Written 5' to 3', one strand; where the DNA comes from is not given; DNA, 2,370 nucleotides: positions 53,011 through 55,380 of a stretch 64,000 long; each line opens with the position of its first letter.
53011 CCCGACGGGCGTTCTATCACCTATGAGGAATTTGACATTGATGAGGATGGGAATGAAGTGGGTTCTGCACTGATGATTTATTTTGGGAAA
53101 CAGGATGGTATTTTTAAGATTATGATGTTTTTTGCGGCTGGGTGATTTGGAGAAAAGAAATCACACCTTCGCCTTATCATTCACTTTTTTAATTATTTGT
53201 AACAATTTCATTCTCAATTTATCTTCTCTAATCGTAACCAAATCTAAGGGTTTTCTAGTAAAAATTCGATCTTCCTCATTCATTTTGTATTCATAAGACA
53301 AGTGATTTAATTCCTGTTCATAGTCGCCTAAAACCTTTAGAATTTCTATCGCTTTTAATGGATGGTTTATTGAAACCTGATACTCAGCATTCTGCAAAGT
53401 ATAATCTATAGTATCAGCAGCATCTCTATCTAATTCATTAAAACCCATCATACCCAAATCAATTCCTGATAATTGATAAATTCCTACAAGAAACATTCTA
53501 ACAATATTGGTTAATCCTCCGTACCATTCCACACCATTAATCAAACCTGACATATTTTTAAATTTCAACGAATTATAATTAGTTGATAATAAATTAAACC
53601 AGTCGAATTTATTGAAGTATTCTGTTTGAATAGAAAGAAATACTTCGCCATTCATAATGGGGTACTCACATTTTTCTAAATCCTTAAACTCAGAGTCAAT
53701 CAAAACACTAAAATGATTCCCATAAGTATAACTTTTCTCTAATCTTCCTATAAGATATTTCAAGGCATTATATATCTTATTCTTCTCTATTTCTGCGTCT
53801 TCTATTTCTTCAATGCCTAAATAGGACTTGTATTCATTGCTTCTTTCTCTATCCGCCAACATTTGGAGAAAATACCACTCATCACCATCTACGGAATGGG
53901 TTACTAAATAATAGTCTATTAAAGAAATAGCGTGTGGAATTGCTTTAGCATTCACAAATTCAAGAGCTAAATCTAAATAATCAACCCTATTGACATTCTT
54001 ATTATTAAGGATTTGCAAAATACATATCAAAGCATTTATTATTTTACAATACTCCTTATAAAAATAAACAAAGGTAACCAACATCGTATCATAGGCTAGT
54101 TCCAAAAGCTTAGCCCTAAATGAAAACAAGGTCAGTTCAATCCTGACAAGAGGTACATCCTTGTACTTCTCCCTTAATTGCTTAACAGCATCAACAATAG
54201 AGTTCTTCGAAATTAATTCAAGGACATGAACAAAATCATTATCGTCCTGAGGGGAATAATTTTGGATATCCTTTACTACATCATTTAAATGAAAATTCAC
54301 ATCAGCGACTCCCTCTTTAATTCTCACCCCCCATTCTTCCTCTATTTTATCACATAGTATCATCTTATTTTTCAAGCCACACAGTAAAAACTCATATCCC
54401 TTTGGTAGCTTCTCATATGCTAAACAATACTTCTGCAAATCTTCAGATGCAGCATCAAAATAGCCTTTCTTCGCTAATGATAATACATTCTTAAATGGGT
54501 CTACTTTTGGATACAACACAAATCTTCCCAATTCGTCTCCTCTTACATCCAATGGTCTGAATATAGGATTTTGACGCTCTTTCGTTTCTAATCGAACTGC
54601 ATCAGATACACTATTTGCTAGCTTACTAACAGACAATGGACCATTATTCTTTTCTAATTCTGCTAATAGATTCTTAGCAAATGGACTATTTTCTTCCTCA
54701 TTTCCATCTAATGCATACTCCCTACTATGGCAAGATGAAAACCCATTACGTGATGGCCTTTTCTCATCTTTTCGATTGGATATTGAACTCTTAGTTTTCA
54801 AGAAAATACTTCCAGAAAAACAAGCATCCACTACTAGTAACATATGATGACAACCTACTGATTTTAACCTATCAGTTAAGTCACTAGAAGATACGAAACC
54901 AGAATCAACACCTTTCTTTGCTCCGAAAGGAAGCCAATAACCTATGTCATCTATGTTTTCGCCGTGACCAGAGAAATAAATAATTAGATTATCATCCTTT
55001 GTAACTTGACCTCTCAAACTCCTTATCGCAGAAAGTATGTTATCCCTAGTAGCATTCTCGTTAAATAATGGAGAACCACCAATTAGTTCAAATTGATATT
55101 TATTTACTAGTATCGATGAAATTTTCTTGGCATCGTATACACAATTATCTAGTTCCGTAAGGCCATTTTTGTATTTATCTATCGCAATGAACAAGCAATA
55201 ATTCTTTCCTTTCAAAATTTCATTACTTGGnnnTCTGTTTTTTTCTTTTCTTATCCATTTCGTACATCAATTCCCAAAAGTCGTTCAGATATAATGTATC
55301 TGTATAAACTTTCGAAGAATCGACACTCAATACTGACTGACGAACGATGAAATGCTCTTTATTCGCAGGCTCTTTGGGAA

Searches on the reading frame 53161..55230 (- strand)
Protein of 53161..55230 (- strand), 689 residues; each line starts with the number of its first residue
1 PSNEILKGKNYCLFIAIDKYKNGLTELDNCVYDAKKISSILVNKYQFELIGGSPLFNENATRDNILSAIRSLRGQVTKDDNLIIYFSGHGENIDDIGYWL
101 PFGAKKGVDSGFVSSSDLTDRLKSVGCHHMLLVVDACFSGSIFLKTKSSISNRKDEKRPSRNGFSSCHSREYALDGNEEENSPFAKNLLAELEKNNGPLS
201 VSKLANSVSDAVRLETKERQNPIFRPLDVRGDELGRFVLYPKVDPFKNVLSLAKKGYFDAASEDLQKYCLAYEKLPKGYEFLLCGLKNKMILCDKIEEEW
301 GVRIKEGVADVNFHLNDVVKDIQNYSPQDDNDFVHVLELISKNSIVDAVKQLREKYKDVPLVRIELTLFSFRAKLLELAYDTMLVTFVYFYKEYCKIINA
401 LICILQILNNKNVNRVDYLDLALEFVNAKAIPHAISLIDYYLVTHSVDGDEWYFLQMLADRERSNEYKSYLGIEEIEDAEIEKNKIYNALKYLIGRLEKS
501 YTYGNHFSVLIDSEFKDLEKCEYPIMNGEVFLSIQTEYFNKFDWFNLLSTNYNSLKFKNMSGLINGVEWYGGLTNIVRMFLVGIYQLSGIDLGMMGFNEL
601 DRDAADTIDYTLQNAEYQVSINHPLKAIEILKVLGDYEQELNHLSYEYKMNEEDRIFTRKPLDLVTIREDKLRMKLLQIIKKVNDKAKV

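Call 84: search_protein_families(library=pfam, proteins=[window:53161-55230:-], max_evalue=0.0001)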
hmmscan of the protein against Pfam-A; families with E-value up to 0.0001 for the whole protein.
window:53161-55230:- (689 aa): 1 family
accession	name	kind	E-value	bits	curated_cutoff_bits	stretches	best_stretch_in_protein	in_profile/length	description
PF00656.27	Peptidase_C14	-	2.9e-24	86.5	21.4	1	10-224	2-223/233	Caspase domain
